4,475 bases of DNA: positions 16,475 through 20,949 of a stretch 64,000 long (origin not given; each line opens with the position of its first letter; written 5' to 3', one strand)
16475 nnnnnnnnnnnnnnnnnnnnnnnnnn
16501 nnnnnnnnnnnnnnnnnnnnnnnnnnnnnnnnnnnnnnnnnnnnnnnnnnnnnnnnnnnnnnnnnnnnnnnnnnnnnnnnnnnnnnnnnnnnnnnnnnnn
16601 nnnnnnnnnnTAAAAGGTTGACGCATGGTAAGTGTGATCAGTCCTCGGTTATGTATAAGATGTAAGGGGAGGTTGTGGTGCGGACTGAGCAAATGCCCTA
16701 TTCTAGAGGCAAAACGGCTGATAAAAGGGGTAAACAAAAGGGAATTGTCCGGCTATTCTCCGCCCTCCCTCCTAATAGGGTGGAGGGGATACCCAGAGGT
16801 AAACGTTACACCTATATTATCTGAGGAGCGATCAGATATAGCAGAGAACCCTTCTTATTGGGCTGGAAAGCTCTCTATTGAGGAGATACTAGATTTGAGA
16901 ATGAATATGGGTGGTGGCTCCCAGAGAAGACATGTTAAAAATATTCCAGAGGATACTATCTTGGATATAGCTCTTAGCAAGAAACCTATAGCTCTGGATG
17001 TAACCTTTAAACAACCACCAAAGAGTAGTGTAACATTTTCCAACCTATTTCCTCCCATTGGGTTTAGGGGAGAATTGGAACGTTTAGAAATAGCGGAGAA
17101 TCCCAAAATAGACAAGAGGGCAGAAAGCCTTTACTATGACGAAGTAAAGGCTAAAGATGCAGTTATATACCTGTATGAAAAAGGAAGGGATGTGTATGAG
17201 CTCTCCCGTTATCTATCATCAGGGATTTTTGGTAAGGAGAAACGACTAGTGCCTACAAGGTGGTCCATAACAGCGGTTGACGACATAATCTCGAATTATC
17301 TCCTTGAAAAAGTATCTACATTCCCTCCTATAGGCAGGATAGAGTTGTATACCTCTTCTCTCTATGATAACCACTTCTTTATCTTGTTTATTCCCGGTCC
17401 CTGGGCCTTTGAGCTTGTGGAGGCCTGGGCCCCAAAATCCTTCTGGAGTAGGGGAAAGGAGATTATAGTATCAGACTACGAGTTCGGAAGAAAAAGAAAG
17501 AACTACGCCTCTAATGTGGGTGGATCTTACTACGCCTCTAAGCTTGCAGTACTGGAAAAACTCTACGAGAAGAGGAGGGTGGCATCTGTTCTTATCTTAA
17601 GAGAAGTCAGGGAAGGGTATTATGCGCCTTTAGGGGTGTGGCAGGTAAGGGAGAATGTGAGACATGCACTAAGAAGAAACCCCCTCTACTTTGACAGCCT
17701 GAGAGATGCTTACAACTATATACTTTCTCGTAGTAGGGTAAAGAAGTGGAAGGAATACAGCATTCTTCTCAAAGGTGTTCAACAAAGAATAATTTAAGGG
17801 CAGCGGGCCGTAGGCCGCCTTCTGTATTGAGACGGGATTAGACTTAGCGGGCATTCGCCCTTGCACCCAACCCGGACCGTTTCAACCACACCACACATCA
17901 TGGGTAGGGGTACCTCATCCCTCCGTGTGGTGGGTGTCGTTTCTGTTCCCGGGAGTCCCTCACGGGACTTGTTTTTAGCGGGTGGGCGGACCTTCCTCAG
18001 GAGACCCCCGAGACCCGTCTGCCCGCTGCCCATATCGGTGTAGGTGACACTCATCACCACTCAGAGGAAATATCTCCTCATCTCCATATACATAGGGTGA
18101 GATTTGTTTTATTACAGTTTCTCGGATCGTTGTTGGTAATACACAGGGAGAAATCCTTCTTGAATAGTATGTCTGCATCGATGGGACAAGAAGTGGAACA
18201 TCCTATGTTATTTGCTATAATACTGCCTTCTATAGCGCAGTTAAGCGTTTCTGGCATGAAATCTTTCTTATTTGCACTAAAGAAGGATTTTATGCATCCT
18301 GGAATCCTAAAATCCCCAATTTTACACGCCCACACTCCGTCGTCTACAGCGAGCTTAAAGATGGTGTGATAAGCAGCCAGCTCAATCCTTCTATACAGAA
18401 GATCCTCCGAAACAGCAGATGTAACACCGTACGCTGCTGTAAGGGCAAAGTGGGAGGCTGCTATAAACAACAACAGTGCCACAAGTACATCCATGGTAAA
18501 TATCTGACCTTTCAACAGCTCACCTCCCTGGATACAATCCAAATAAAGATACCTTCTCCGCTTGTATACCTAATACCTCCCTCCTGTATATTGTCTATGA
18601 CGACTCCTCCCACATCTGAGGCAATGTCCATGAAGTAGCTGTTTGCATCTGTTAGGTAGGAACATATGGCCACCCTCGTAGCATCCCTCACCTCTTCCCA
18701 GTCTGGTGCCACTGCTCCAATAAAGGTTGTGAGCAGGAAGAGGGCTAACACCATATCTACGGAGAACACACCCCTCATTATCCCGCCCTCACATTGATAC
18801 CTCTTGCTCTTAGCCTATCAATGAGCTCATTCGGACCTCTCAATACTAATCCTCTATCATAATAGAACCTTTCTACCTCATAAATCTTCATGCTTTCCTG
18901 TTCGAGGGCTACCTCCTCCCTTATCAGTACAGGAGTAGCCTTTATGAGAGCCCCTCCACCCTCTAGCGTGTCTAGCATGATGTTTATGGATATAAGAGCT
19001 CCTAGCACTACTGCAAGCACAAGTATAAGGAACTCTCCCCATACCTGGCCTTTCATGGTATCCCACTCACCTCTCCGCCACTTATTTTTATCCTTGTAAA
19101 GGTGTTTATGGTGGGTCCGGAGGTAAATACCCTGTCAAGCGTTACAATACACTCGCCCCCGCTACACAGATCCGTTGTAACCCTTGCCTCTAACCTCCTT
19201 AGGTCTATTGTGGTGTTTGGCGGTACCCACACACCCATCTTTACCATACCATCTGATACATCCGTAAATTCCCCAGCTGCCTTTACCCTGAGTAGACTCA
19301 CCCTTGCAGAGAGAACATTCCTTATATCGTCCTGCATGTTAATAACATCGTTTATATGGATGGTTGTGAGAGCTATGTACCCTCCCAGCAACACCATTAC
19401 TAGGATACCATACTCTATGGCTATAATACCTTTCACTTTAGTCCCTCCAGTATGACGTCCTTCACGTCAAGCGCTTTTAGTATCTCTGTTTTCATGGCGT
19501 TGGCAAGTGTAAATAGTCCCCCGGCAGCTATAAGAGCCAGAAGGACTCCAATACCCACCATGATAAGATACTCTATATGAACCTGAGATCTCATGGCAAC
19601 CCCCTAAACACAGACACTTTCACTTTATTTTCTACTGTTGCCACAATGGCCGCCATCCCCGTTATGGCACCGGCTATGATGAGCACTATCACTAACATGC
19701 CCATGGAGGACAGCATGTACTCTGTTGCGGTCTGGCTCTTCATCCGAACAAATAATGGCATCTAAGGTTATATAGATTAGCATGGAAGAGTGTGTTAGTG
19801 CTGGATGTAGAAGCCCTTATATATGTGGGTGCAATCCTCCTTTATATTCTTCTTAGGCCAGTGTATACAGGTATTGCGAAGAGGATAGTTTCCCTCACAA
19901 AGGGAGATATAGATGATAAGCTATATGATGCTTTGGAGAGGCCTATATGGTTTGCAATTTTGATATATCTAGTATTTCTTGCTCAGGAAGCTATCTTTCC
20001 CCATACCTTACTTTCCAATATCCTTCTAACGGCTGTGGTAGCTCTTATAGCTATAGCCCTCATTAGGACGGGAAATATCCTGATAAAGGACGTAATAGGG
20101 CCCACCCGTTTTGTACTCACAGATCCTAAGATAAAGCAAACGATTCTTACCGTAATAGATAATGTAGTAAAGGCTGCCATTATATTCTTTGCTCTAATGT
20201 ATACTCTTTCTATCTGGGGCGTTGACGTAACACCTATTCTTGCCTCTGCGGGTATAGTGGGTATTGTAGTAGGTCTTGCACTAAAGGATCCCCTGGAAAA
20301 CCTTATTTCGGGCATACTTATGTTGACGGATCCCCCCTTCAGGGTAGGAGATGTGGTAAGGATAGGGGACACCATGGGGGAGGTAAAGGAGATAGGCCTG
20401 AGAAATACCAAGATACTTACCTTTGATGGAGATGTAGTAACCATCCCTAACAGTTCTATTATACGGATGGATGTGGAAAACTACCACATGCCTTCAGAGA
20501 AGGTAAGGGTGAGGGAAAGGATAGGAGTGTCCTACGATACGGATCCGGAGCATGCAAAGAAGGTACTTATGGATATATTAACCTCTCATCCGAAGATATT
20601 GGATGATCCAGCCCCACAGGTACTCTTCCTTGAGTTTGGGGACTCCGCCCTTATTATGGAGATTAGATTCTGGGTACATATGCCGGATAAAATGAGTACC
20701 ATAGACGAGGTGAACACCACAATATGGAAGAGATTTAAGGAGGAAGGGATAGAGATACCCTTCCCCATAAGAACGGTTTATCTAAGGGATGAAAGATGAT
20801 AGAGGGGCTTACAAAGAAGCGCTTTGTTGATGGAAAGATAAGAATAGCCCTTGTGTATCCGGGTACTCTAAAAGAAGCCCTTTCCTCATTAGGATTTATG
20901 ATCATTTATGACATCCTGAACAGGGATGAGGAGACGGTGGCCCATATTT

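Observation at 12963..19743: Tad/Flp-like type IV pilus core in an archaeon: split TadB/TadC platforms, CpaF-type ATPase and a 6-gene Flp pilin/pseudopilin operon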

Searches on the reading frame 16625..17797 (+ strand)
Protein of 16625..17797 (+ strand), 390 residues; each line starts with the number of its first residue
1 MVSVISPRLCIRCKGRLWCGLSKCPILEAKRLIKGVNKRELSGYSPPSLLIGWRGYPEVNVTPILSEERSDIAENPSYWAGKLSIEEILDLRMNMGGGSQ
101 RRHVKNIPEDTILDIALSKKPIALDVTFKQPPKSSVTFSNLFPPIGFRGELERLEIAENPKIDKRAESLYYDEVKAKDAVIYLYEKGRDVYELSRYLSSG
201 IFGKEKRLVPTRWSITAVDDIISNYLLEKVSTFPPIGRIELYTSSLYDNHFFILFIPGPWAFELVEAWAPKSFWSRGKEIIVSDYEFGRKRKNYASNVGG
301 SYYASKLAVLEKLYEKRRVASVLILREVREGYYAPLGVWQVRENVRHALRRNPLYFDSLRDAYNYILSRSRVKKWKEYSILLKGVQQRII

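Call 3: search_protein_families(library=pfam, proteins=[window:16625-17797:+], max_evalue=1)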
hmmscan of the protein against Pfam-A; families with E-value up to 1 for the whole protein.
window:16625-17797:+ (390 aa): 2 families
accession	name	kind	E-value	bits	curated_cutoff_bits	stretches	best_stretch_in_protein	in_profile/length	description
PF04894.17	Nre_N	-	1.4e-85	287.8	25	1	19-275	2-270/270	Archaeal Nre, N-terminal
PF04895.17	Nre_C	-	2.8e-32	111.3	27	1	289-387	4-104/110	Archaeal Nre, C-terminal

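Call 4: search_protein_families(library=ncbifam, proteins=[window:16625-17797:+], max_evalue=1)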
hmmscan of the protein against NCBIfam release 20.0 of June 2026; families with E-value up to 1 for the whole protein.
window:16625-17797:+ (390 aa): 1 family
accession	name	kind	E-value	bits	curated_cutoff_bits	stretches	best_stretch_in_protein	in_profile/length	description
NF041387.1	DNArepr_NreA_Halo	equivalog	8.8e-72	242.4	700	1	32-388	40-413/417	DNA repair protein NreA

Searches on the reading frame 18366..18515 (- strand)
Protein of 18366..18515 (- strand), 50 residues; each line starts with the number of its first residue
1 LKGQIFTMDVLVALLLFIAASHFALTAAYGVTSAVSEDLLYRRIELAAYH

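Call 72: search_protein_families(library=pfam, proteins=[window:18366-18515:-], max_evalue=10)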
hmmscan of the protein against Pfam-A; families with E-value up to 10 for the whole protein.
seq(50 aa): 0 families

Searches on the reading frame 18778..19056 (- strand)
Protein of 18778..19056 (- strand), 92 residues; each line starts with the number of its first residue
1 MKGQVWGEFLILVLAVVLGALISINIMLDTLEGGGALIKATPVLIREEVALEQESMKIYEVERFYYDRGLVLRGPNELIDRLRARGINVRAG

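Call 3: search_protein_families(library=pfam, proteins=[window:18778-19056:-], max_evalue=1)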
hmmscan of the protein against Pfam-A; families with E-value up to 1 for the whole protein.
window:18778-19056:- (92 aa): 1 family
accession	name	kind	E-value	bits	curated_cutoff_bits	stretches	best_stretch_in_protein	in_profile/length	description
PF04021.17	Class_IIIsignal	-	0.29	11.6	23.7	1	8-27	8-27/27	Class III signal peptide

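Call 4: search_protein_families(library=ncbifam, proteins=[window:18778-19056:-], max_evalue=1)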
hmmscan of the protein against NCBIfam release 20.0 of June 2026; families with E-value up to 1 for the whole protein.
window:18778-19056:- (92 aa): 0 families

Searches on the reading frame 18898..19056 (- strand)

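Call 72: search_protein_families(library=pfam, proteins=[window:18898-19056:-], max_evalue=10)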
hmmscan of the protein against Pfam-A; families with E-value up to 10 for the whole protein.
seq(53 aa): 1 family
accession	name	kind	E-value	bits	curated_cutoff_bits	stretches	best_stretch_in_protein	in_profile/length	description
PF04021.17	Class_IIIsignal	-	0.12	12.8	23.7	1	8-27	8-27/27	Class III signal peptide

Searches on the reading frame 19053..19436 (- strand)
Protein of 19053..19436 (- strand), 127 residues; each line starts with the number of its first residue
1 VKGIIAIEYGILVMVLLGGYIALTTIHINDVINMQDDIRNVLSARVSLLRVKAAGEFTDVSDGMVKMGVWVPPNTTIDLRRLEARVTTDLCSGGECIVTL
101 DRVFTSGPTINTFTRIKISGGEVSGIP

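Call 3: search_protein_families(library=pfam, proteins=[window:19053-19436:-], max_evalue=1)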
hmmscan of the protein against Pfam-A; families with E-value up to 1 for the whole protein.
window:19053-19436:- (127 aa): 0 families

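Call 4: search_protein_families(library=ncbifam, proteins=[window:19053-19436:-], max_evalue=1)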
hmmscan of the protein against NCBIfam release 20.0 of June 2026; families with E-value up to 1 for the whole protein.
window:19053-19436:- (127 aa): 0 families

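Call 45: find_homologous_proteins(query=window:19053-19436:-, max_evalue=0.01)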
Query window:19053-19436:- (127 aa): 1 proteins with E <= 0.01 among 17 candidates.
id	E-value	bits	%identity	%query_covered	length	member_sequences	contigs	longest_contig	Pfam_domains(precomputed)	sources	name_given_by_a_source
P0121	1.5e-75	269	100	100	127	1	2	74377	-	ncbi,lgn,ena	-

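Call 53: predict_structure(protein=window:19053-19436:-)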
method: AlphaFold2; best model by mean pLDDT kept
length: 127 residues; sequences in the alignment: 1
mean_pLDDT: 48.4   pTM: 0.23
mean pLDDT of the five models: 48.4, 47.0, 46.9, 46.4, 26.7
residues with pLDDT >= 90: 0; 70-90: 20; 50-70: 19; < 50: 88
segments of 3 or more residues with pLDDT < 50: 41-127
pLDDT, mean of each block of 10 residues (from residue 1): 73 85 66 54 37 35 42 44 45 42 38 32 29
secondary structure, 60 per line:
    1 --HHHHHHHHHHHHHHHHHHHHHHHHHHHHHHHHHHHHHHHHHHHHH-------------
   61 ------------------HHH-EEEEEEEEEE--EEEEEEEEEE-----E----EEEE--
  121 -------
elements in order: H3-47 E83-92 E95-104 E115-118

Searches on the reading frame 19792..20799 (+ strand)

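Call 44: search_protein_families(library=pfam, proteins=[window:19792-20799:+], max_evalue=0.001)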
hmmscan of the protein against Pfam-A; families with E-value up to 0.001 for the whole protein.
window:19792-20799:+ (335 aa): 3 families
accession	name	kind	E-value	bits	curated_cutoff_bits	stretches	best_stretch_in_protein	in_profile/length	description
PF00924.24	MS_channel_2nd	-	1e-23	83.6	20.2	1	166-232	1-67/68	Mechanosensitive ion channel, beta-domain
PF21082.3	MS_channel_3rd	-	1.2e-20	74.1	21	1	243-322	4-88/88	Mechanosensitive ion channel MscS, C-terminal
PF21088.3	MS_channel_1st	-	9.5e-08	32.3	23.1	1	124-165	1-42/42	Mechanosensitive ion channel, transmembrane helices 2/3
